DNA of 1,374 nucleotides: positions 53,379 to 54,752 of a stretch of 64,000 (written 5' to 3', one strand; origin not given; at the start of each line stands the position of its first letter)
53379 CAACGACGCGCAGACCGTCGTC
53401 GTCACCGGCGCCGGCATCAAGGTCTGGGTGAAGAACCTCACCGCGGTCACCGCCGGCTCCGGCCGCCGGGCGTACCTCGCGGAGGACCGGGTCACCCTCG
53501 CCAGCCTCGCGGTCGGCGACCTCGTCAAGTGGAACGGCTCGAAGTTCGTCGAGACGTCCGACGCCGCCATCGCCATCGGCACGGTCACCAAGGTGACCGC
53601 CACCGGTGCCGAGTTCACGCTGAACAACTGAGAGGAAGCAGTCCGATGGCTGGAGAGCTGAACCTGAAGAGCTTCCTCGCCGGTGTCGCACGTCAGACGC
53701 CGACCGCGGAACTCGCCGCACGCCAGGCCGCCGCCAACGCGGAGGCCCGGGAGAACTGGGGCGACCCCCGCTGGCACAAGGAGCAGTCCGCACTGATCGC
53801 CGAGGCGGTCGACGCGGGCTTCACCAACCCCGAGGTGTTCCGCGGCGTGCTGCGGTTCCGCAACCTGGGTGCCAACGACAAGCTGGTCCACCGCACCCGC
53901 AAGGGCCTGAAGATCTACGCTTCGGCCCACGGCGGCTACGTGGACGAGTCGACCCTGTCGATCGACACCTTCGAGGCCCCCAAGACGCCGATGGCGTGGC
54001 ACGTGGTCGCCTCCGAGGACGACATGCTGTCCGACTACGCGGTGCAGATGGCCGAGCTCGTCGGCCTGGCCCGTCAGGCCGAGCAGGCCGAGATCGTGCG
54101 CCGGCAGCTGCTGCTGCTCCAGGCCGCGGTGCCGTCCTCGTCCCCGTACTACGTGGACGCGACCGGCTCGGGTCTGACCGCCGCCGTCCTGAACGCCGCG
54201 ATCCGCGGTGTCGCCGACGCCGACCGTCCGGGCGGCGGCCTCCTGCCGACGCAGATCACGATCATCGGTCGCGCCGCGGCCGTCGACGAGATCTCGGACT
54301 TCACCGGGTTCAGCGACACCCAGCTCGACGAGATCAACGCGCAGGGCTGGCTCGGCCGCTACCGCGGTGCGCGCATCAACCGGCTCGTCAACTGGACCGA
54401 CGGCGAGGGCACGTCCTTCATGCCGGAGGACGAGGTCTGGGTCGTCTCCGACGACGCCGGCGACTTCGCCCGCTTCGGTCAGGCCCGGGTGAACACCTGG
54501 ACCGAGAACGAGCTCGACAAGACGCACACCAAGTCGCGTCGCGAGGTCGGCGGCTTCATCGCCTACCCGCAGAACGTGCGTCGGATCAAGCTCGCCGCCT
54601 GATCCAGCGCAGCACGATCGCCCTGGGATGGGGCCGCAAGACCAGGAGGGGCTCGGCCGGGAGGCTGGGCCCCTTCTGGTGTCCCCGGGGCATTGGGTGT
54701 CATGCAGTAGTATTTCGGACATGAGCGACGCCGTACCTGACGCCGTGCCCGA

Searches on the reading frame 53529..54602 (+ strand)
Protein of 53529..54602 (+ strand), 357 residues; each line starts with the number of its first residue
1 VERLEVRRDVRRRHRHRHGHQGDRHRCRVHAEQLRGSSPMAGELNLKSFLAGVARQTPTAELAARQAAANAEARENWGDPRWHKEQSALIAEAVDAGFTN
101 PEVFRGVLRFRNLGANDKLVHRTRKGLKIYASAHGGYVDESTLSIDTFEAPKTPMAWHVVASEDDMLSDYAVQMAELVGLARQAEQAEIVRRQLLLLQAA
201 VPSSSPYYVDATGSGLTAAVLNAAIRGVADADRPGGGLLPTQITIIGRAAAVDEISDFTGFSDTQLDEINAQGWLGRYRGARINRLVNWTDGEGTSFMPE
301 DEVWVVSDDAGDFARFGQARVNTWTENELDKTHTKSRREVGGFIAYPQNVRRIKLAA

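Call 88: search_protein_families(library=phrogs, proteins=[window:53529-54602:+], max_evalue=0.001)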
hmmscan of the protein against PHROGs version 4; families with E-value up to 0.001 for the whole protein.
window:53529-54602:+ (357 aa): 2 families
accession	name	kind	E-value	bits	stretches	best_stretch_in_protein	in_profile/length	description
phrog_16565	-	unknown function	4.8e-23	82.9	1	86-355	49-311/312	-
phrog_4088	-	unknown function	0.00015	22.1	1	241-309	210-280/332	-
